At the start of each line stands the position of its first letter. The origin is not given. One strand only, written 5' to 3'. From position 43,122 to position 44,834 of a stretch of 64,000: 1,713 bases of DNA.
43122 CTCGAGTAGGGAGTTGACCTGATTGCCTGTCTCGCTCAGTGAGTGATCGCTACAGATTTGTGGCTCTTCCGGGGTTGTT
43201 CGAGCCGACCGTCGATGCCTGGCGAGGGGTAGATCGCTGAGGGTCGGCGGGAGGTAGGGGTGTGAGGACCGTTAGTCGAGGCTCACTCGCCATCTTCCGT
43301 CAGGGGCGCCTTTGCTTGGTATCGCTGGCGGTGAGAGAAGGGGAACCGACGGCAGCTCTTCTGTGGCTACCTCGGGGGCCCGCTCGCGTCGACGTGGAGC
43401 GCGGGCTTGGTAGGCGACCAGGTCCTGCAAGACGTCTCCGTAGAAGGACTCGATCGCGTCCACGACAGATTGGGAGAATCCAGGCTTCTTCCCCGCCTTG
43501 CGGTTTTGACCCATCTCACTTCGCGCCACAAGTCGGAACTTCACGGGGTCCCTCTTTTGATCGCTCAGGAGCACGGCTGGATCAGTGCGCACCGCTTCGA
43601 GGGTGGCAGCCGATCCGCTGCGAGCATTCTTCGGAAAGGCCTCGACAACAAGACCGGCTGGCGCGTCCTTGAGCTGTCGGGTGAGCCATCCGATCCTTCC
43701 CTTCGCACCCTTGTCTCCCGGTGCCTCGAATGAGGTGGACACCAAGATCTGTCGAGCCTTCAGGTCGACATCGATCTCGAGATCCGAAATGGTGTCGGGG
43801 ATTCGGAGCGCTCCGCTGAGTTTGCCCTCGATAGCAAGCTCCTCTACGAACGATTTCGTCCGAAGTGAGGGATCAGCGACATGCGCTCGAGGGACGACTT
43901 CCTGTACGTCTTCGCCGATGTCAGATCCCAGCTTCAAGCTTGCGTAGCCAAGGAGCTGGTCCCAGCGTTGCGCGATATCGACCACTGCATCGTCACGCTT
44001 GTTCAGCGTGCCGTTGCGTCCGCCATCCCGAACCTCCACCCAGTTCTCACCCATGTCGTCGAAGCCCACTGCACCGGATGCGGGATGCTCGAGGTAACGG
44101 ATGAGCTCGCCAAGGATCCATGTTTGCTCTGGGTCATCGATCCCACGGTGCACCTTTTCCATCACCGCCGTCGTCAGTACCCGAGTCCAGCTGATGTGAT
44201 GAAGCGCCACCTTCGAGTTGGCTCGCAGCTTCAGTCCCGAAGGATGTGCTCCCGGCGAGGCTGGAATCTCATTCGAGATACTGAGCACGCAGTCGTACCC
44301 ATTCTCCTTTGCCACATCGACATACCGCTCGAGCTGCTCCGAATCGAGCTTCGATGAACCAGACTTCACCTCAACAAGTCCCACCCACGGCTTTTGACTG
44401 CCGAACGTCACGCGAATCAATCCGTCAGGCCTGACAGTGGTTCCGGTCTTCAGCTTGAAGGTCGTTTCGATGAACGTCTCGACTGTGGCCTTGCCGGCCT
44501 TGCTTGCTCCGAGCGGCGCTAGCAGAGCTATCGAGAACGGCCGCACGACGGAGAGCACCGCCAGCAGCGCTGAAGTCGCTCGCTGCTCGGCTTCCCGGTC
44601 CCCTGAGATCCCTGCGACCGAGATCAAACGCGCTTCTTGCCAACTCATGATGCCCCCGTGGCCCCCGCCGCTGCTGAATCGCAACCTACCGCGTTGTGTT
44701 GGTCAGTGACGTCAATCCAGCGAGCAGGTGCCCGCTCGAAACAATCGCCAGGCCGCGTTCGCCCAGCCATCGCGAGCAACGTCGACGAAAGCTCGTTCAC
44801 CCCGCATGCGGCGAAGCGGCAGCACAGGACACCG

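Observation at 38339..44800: Decayed, lower-GC integrative island carrying TIR, nuclease-fold and unknown genes (defence-island signature)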

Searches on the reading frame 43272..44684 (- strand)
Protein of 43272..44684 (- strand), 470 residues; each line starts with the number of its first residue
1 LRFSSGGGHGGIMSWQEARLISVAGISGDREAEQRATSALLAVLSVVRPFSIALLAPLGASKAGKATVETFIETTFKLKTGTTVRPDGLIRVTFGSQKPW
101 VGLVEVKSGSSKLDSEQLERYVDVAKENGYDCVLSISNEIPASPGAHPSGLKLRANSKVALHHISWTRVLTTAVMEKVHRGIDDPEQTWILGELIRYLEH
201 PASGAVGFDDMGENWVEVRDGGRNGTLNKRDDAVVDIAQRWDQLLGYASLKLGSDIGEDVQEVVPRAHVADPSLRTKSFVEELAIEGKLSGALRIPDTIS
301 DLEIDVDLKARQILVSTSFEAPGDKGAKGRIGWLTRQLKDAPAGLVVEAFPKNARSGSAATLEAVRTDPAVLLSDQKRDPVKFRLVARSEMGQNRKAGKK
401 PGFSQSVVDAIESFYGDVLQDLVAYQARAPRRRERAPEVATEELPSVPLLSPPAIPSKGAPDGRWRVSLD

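Call 4: search_protein_families(library=pfam, proteins=[window:43272-44684:-], max_evalue=0.1)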
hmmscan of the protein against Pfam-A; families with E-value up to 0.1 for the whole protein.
window:43272-44684:- (470 aa): 1 family
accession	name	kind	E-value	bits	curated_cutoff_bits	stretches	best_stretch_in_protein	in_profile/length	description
PF15649.12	Tox-REase-7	-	0.0018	18.9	25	1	102-138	40-76/84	Restriction endonuclease fold toxin 7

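Call 5: search_protein_families(library=padloc, proteins=[window:43272-44684:-], max_evalue=0.1)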
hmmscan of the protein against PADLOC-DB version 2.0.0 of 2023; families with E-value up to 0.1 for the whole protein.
window:43272-44684:- (470 aa): 0 families

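Call 14: list_cluster_members(proteins=[P0001, P0002, window:43272-44684:-, window:42427-43023:+, window:37093-38268:-, window:44835-45689:-, window:35238-36038:+])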
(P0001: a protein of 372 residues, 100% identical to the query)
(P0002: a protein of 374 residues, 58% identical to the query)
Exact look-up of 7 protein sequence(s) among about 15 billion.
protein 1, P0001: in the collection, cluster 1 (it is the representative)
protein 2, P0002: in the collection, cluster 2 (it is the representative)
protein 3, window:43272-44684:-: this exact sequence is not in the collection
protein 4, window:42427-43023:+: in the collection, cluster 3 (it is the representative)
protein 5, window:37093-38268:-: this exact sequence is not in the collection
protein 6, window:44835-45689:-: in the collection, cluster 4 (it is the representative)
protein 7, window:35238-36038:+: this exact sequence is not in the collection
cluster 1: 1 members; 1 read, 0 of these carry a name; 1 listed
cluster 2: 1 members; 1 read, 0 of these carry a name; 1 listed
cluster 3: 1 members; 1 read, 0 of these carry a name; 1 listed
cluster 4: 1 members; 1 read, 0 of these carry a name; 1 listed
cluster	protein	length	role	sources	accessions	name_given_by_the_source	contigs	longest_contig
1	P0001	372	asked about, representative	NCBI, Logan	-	-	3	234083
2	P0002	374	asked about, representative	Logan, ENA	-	-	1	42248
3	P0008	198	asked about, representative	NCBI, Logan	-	-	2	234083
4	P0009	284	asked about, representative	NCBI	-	-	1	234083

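Call 19: find_homologous_proteins(query=window:43272-44648:-, max_evalue=0.001)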
Query window:43272-44648:- (458 aa): 3598 proteins with E <= 0.001 among 8000 candidates; the best 120 are listed.
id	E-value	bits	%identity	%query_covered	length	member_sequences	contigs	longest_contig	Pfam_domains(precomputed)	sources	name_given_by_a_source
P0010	1.1e-297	1005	100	100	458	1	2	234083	-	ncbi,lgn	-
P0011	4.7e-219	746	73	100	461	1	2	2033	-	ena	-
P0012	1.0e-213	729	72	100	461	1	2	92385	-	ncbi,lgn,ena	-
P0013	2.1e-213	727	73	96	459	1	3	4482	-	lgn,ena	-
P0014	8.7e-213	725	71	100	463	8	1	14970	-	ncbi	-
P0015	2.2e-212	724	70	100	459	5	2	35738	-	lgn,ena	-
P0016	5.7e-211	719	70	100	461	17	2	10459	-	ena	-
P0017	3.7e-209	713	70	99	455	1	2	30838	-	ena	-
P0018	5.1e-209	713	68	99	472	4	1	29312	-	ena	-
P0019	9.2e-209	712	72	96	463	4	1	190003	-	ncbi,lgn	-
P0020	1.9e-206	705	72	95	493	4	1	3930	-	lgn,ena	-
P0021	4.1e-206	703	68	99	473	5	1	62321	-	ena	-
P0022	3.1e-203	694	70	97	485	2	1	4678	-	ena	-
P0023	6.6e-201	686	68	99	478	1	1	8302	-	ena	-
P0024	1.9e-200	685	68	98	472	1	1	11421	-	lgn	-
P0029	1.4e-195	669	68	96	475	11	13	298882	-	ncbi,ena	-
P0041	4.9e-183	627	63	97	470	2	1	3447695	-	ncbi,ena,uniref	ncbi:hypothetical protein [Candidatus Poriferisocius sp.]|uniref:hypothetical protein n=1 Tax=Candid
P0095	4.3e-152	525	55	93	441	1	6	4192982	-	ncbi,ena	-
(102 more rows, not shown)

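Call 20: search_protein_families(library=ncbifam, proteins=[window:43272-44648:-], max_evalue=0.1)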
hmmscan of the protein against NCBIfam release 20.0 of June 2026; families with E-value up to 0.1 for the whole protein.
window:43272-44648:- (458 aa): 0 families

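Call 21: search_solved_structures(query=window:43272-44648:-, max_evalue=1, show_alignments=2)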
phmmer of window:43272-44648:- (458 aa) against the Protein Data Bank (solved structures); distinct sequences matched with E-value up to 1: 1.
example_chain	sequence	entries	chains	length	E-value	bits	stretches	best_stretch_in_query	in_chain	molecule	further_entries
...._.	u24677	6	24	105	0.4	13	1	64-113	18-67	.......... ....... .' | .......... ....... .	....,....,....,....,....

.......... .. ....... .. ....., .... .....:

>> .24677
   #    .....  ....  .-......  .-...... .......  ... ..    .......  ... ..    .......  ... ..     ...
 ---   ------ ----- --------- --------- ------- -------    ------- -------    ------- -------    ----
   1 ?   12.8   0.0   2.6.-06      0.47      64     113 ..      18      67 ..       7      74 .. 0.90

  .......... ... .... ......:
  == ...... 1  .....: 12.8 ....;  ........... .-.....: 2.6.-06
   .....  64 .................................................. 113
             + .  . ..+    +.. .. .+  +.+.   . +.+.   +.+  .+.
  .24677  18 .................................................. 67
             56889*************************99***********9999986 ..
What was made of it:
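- Tried and rejected: PD-(D/E)xK protein. phmmer against PDB found nothing useful (call 21).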

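Call 41: predict_structure(alignment_id=A1)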
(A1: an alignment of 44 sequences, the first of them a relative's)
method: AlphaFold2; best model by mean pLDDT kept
length: 458 residues; sequences in the alignment: 44
mean_pLDDT: 86.7   pTM: 0.79
mean pLDDT of the five models: 86.7, 85.3, 85.2, 85.0, 84.7
residues with pLDDT >= 90: 305; 70-90: 95; 50-70: 38; < 50: 20
segments of 3 or more residues with pLDDT < 50: 427-429, 444-458
pLDDT, mean of each block of 10 residues (from residue 1): 79 71 89 95 94 93 91 95 94 89 95 96 89 84 92 93 94 95 87 75 92 94 93 92 92 88 93 96 94 95 96 92 95 95 91 94 85 93 62 94 94 76 52 53 46 41
secondary structure, 60 per line:
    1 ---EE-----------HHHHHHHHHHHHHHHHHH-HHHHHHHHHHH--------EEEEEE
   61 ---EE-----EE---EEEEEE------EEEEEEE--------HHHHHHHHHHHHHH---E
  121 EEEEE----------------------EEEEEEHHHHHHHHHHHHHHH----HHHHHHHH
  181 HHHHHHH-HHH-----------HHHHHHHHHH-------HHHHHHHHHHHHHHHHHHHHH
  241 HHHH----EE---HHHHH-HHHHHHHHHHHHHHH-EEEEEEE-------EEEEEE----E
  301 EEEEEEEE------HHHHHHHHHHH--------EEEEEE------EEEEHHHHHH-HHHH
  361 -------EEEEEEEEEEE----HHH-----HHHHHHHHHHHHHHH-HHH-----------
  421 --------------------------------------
elements in order: H17-34 H36-46 E55-60 E76-81 E88-94 H103-116 E120-125 E148-153 H154-168 H173-187 H203-212 H220-244 H254-258 H260-274 E276-282 E290-295 E300-308 H315-325 E334-339 E346-349 H350-355 H357-360 E368-378 H391-405

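Call 47: fold_search(model_id=the predicted structure, library=pdb)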
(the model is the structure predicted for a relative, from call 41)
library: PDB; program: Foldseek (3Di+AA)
matches with E <= 10: 790; with E <= 0.001: 0
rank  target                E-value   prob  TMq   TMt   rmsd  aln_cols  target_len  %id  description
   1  7e8r                  1.9e-03  0.98  0.19  0.24   9.2       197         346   11  EcoT38I restriction endonuclease (released 2022-03-02)
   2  4f0p_C                3.7e-03  0.94  0.18  0.19  14.0       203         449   15  MspJI Restriction Endonuclease - P31 Form (released 2012-08-08)
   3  7edb_A                6.8e-03  0.93  0.18  0.22  10.9       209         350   13  EcoT38I restriction endonuclease complexed with DNA (released 2022-03-16)
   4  6ut7_G                3.6e-02  0.77  0.15  0.16   9.4       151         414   11  Fitted model for the tetradecameric assembly of Thermococcus gammatolerans McrB AAA+ hexamers with bound McrC (released 2020-10-21)
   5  5xfm_A                5.1e-02  0.08  0.09  0.08  17.9       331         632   10  Crystal structure of beta-arabinopyranosidase (released 2018-02-28)
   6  8dgc_E                5.7e-02  0.21  0.13  0.11  11.9       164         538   13  Avs3 bound to phage PhiV-1 terminase (released 2022-08-03)
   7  7edb_B                7.9e-02  0.51  0.18  0.22  12.4       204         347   13  EcoT38I restriction endonuclease complexed with DNA (released 2022-03-16)
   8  6s9u                  9.4e-02  0.08  0.09  0.08  17.0       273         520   10  Crystal structure of sucrose 6F-phosphate phosphorylase from Ilumatobacter coccineus (released 2019-08-28)
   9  6nm1_A                9.9e-02  0.10  0.11  0.17  19.6       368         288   10  The crystal structure of the Staphylococcus aureus Fatty acid Kinase (Fak) B1 protein A158L mutant to 2.33 Angstrom re (released 2020-01-15)
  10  8fs5_E                1.0e-01  0.12  0.15  0.18  13.7       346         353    9  Structure of S. cerevisiae Rad24-RFC loading the 9-1-1 clamp onto a 10-nt gapped DNA in step 3 (open 9-1-1 and stably  (released 2023-06-14)
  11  2bam_B                1.2e-01  0.77  0.11  0.22   3.7        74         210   11  RESTRICTION ENDONUCLEASE BAMHI COMPLEX WITH DNA AND CALCIUM IONS (PRE-REACTIVE COMPLEX). (released 1999-10-31)
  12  6vu7_D                1.2e-01  0.75  0.17  0.48   8.8       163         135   14  Crystal structure of YbjN, a putative transcription regulator from E. coli (released 2020-03-11)
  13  2bam_A                1.5e-01  0.92  0.12  0.25   3.2        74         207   14  RESTRICTION ENDONUCLEASE BAMHI COMPLEX WITH DNA AND CALCIUM IONS (PRE-REACTIVE COMPLEX). (released 1999-10-31)
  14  1bhm_A                1.5e-01  0.90  0.12  0.25   3.3        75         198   12  RESTRICTION ENDONUCLEASE BAMHI COMPLEX WITH DNA (released 1995-07-12)
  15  3bam_A                1.8e-01  0.84  0.12  0.24   3.4        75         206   11  RESTRICTION ENDONUCLEASE BAMHI COMPLEX WITH DNA AND MANGANESE IONS (POST-REACTIVE COMPLEX) (released 1999-01-13)
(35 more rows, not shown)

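Call 48: find_encoding_contigs(protein=P0041, flank=6000, max_places=3)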
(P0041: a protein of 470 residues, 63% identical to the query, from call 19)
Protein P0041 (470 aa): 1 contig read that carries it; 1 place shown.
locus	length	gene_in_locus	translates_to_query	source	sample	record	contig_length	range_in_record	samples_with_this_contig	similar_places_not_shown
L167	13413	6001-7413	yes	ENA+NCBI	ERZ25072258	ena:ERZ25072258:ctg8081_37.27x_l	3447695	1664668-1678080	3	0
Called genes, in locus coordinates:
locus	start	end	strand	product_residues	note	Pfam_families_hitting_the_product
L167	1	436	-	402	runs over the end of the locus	PF02771:Acyl-CoA_dh_N, PF02770:Acyl-CoA_dh_M, PF00441:Acyl-CoA_dh_1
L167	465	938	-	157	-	-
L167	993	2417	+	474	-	PF00144:Beta-lactamase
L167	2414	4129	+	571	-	PF00501:AMP-binding, PF13193:AMP-binding_C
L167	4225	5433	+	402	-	PF04909:Amidohydro_2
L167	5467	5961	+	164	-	PF00383:dCMP_cyt_deam_1, PF14437:MafB19-deam, PF14439:Bd3614-deam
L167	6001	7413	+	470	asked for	-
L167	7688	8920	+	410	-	PF02720:DUF222, PF01844:HNH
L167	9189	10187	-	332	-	PF01263:Aldose_epim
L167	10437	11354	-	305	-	PF00294:PfkB, PF08543:Phos_pyr_kin (weak)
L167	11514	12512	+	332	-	PF10343:Q_salvage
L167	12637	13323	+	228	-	PF09509:Hypoth_Ymh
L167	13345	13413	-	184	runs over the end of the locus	PF13470:PIN_3, PF26343:VapC50_C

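Call 49: find_encoding_contigs(protein=P0095, flank=6000, max_places=4)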
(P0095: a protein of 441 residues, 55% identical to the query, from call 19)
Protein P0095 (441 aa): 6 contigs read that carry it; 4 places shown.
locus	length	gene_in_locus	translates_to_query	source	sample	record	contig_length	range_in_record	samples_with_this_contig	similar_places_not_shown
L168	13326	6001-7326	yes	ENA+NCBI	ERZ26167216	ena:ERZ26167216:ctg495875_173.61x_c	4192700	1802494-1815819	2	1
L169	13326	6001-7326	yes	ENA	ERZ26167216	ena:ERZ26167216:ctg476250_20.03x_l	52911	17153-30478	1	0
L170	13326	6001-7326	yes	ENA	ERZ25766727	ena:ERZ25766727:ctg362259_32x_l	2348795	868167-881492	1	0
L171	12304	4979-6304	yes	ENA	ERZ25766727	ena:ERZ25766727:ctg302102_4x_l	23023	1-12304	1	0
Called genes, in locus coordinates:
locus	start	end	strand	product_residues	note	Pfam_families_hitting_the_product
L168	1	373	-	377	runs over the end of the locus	PF00144:Beta-lactamase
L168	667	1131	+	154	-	-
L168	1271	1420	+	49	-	-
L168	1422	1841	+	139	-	PF01850:PIN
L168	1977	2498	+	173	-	PF12680:SnoaL_2 (weak)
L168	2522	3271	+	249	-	PF00106:adh_short, PF08659:KR, PF01370:Epimerase (weak), PF13561:adh_short_C2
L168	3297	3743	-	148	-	-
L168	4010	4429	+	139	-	-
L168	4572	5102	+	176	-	-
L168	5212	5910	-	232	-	-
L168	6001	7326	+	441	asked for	-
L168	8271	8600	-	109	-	-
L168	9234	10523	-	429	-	PF00872:Transposase_mut, PF10551:MULE (faint)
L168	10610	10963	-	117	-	-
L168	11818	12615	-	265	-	PF02481:DNA_processg_A, PF18306:LDcluster4 (weak)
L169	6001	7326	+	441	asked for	-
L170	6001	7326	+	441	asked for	-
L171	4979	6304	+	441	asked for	-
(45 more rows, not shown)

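Call 50: find_encoding_contigs(protein=P0029, flank=6000, max_places=4)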
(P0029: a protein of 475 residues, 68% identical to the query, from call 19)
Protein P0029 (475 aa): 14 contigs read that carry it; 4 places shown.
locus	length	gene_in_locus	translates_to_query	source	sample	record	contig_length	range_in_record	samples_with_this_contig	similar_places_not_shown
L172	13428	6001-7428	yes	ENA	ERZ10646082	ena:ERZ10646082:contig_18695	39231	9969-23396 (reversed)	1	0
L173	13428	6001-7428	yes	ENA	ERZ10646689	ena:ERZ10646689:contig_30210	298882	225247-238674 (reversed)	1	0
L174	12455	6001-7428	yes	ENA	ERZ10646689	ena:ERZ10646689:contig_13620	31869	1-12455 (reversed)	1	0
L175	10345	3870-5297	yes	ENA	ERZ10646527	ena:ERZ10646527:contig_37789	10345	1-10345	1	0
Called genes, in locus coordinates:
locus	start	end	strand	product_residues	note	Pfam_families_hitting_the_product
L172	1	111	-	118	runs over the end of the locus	-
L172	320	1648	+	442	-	PF00590:TP_methylase, PF03819:MazG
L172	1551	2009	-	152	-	-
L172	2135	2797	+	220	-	-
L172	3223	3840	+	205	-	-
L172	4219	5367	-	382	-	-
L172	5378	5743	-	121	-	PF24646:DUF7640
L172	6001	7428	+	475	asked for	-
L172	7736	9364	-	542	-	-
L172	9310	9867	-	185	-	PF09250:Prim-Pol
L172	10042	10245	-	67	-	PF12728:HTH_17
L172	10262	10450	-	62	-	-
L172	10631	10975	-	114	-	-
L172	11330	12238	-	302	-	PF14659:Phage_int_SAM_3, PF22022:Phage_int_M (weak), PF00589:Phage_integrase (weak)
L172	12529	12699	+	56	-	-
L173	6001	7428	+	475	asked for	-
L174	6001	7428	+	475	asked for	-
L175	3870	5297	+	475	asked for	-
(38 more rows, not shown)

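Call 81: search_dna_similar(query=window:43272-44648:-, collection=plasmids, mode=protein, max_evalue=0.00001, max_rows=15)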
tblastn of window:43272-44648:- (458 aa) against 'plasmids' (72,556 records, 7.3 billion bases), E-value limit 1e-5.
Records with a match: 11; places in all: 11; records where one place covers at least 80% of the query: 11.
Best place of each record, by identity: <60% 11.
By first word of the organism name: Streptomyces 6; Rhodococcus 5.
By predicted mobility (MOB-suite, as given by PLSDB): non-mobilizable 7; mobilizable 4.
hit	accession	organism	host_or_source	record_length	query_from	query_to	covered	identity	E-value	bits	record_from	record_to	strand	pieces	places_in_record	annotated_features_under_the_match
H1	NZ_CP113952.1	Rhodococcus sp. JS3073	culture,soil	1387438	2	410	89%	41.1%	3e-88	301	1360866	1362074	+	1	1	record has no annotation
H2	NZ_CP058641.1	Rhodococcus sp. ZPP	cell culture,soil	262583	2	410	89%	40.1%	5e-86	295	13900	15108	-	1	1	TerD family protein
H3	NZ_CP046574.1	Rhodococcus sp. WAY2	cell culture,bacterial consortium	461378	2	410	89%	40.1%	5e-86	295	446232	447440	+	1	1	TerD family protein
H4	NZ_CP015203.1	Rhodococcus sp. 008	Skate,bacterial culture,renal tissue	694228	2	410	89%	39.6%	2e-82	285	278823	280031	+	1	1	TerD family protein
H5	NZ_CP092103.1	Rhodococcus qingshengii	soil,petroleum-contaminated soil, ...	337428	2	410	89%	39.1%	2e-81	281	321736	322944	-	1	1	TerD family protein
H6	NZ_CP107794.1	Streptomyces clavifer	-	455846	2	412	90%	36.0%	5e-63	228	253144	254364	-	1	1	TerD family protein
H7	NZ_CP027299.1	Streptomyces sp. SGAir0924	whole organism,air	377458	2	412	90%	36.0%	2e-60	221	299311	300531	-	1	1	TerD family protein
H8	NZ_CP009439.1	Streptomyces glaucescens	soil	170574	2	410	89%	35.7%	4e-61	222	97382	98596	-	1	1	TerD family protein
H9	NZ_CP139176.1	Streptomyces sp. CL7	soild,microorganism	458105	2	410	89%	35.5%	6e-61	222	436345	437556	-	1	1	TerD family protein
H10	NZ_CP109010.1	Streptomyces sp. NBC_00690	-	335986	2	410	89%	35.3%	7e-59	216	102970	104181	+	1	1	TerD family protein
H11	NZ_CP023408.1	Streptomyces fungicidicus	Pig,cell culture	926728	2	410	89%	35.0%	1e-60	221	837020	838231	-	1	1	TerD family protein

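Call 82: get_annotated_region(hit=H2, flank=7000)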
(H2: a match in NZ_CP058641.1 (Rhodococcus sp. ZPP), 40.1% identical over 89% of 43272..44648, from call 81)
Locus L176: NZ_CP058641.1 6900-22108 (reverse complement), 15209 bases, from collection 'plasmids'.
description: Rhodococcus sp. ZPP plasmid pRZP3, complete sequence
organism: Rhodococcus sp. ZPP (NCBI taxid 2749906)
taxonomy: Bacteria; Actinomycetota; Actinomycetes; Mycobacteriales; Nocardiaceae; Rhodococcus; Rhodococcus sp. ZPP
host: -; source: cell culture,soil; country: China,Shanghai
typing (MOB-suite, as given by PLSDB): mobilizable; replicon rep_cluster_313; relaxase MOBP,MOBP
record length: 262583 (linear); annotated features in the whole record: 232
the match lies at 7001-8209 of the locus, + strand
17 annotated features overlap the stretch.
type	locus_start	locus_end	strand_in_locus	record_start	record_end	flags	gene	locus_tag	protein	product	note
CDS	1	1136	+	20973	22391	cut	-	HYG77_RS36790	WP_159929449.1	HAMP domain-containing sensor histidine kinase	GO:0007165 - signal transduction [Evidence IEA]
CDS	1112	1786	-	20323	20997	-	-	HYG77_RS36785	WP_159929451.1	response regulator transcription factor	GO:0000160 - phosphorelay signal transduction system [Evidence IEA]; GO:0006355 - regulation of DNA-templated ...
CDS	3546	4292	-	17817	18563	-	-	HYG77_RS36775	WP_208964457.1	RES family NAD+ phosphorylase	-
CDS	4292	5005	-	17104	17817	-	-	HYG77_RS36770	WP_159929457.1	hypothetical protein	-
CDS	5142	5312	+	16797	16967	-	-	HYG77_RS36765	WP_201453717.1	hypothetical protein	-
CDS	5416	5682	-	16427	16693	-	-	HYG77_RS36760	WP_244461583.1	hypothetical protein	-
CDS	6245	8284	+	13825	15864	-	-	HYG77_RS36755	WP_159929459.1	TerD family protein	GO:0006950 - response to stress [Evidence IEA]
CDS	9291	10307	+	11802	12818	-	-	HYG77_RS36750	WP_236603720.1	hypothetical protein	-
CDS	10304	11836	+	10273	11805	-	-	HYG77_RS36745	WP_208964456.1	ThiF family adenylyltransferase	-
CDS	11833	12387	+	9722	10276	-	-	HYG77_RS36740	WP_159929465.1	Mov34/MPN/PAD-1 family protein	-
CDS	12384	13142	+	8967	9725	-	-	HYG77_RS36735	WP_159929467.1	DUF6602 domain-containing protein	-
CDS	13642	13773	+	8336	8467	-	-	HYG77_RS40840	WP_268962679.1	hypothetical protein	-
CDS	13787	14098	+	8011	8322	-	-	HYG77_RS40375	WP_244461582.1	hypothetical protein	-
CDS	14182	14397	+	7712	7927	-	-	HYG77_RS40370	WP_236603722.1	hypothetical protein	-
CDS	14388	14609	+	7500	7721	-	-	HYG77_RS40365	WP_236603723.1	hypothetical protein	-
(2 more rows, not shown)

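Call 83: get_annotated_region(hit=H8, flank=7000)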
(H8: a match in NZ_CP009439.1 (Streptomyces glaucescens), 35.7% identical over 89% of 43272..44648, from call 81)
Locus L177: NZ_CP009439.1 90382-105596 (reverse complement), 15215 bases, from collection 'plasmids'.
description: Streptomyces glaucescens strain GLA.O plasmid pSglau1, complete sequence
organism: Streptomyces glaucescens (NCBI taxid 1907)
taxonomy: Bacteria; Actinomycetota; Actinomycetes; Kitasatosporales; Streptomycetaceae; Streptomyces; Streptomyces glaucescens
host: -; source: soil; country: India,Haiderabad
typing (MOB-suite, as given by PLSDB): mobilizable; replicon rep_cluster_1921,rep_cluster_1974; relaxase MOBF
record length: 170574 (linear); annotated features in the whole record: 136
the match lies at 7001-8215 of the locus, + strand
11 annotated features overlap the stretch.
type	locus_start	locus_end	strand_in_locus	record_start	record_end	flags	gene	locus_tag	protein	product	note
CDS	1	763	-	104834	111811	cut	-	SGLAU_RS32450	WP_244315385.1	polymorphic toxin-type HINT domain-containing protein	-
CDS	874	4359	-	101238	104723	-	-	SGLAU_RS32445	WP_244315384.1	LamG-like jellyroll fold domain-containing protein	-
CDS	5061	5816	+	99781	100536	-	-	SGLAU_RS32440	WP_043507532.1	hypothetical protein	-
CDS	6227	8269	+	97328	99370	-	-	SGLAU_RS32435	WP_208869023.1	TerD family protein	GO:0006950 - response to stress [Evidence IEA]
CDS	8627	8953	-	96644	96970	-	-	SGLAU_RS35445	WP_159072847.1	hypothetical protein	-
CDS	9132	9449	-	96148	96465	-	-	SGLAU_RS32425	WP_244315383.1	DUF6415 family natural product biosynthesis protein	-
CDS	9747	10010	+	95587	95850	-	-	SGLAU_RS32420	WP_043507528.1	hypothetical protein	-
CDS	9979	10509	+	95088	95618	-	-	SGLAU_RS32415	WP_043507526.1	DUF6879 family protein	-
CDS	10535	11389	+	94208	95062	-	-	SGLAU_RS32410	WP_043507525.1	helix-turn-helix transcriptional regulator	-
CDS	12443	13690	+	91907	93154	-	-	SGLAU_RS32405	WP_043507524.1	DUF6236 family protein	-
CDS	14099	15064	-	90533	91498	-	-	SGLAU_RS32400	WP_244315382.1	DUF3883 domain-containing protein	-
